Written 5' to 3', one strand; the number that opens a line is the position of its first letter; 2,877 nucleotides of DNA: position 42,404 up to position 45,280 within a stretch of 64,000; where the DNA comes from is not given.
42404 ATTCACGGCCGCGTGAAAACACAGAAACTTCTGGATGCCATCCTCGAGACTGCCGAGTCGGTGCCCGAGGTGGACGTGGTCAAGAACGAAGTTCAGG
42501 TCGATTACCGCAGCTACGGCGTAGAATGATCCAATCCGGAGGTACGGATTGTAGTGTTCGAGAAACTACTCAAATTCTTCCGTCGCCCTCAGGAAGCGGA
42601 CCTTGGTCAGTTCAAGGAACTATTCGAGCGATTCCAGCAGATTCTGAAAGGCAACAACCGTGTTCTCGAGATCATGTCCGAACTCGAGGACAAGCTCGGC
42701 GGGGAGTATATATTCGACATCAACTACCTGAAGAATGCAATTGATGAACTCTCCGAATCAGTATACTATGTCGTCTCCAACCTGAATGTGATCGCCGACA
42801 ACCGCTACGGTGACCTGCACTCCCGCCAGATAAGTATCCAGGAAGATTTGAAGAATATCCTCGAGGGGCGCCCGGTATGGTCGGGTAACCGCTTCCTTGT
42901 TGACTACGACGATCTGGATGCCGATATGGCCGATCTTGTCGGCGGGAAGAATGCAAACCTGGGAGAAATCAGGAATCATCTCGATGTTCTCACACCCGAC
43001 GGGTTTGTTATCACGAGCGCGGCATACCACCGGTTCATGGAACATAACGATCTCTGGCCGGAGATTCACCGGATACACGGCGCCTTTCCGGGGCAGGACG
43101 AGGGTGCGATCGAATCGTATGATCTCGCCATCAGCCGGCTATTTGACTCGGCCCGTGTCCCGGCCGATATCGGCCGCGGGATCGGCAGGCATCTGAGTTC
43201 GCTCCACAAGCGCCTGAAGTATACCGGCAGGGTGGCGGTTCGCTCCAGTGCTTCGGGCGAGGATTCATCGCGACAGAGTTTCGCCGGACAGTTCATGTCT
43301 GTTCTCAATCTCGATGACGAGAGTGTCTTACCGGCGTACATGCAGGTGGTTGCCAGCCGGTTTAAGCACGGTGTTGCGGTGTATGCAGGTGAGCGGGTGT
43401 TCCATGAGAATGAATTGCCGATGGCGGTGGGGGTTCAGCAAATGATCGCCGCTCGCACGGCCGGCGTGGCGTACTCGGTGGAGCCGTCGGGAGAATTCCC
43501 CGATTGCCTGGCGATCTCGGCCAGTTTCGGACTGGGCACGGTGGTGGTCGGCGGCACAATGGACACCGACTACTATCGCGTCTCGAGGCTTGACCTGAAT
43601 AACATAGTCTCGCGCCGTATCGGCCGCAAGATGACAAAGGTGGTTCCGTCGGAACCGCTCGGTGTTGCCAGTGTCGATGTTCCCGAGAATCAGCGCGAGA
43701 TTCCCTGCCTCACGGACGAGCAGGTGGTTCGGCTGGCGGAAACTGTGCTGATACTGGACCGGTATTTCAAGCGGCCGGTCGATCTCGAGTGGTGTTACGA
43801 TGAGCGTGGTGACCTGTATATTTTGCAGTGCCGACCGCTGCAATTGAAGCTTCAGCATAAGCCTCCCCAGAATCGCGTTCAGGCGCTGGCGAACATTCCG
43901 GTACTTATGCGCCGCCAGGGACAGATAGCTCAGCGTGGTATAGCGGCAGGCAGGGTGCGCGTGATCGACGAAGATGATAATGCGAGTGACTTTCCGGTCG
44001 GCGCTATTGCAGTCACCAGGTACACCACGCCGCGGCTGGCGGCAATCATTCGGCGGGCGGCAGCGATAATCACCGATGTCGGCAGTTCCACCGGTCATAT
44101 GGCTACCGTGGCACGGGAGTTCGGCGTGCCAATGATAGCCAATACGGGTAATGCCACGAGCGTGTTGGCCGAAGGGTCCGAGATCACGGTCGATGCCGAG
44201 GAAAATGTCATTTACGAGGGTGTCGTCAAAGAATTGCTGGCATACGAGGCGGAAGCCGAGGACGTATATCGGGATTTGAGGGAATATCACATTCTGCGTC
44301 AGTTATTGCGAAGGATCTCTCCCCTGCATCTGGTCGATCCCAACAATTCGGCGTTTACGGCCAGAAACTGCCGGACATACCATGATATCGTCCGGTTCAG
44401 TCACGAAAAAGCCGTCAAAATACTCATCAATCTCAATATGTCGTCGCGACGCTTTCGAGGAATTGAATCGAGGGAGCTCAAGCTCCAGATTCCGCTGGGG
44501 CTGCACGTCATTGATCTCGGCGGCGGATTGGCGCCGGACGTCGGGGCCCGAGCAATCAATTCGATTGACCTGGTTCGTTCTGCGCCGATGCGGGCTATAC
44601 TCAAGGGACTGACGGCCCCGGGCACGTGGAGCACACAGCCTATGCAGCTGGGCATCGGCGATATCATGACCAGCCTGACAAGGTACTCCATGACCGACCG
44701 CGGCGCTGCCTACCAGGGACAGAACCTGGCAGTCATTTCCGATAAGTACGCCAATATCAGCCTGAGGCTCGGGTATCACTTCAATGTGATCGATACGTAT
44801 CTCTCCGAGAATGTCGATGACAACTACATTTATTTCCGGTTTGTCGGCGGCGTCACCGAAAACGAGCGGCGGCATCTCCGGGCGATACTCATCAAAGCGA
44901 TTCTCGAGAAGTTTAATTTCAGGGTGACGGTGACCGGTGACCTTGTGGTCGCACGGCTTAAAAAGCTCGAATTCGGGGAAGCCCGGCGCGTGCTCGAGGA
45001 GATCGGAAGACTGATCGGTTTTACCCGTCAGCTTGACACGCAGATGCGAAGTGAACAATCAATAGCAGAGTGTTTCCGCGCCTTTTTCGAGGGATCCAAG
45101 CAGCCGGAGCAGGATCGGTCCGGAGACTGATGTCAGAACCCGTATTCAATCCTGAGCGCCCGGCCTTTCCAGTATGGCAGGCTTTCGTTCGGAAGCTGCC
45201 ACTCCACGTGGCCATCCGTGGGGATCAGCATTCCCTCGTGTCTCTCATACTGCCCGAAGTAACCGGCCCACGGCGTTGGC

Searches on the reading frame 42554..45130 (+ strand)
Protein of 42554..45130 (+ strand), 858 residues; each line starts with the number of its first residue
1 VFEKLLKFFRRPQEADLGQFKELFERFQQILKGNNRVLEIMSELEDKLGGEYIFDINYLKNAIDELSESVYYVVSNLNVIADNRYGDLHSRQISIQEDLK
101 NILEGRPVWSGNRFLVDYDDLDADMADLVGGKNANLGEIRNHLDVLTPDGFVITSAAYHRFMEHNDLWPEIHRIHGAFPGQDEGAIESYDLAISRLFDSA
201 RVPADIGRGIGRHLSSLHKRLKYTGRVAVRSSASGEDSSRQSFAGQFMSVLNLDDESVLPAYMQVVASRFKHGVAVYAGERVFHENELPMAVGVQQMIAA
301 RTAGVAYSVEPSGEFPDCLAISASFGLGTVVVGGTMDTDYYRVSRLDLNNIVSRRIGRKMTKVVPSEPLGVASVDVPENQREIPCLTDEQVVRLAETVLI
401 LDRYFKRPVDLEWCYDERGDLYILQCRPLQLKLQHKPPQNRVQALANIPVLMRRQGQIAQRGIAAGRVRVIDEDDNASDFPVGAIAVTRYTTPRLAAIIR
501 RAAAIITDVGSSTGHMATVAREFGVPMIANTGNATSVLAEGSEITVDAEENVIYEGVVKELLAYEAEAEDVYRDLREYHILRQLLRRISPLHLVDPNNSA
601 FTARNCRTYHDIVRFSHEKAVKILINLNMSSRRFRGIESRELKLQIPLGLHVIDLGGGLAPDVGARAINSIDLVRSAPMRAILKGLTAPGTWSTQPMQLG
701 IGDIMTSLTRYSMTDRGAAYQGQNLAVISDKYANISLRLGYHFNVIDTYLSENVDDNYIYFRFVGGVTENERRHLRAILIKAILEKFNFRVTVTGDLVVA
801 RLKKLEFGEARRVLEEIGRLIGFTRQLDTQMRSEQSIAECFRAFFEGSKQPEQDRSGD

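Call 47: search_protein_families(library=pfam, proteins=[window:42554-45130:+], max_evalue=0.00001)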
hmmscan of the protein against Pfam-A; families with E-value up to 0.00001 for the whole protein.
window:42554-45130:+ (858 aa): 2 families
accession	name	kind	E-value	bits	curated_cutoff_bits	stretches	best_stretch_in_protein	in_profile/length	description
PF01326.24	PPDK_N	-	2.4e-79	267.5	27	1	127-436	2-316/328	Pyruvate phosphate dikinase, AMP/ATP-binding domain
PF00391.29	PEP-utilizers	-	2.1e-19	69.3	23.1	1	481-550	2-71/72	PEP-utilising enzyme, mobile domain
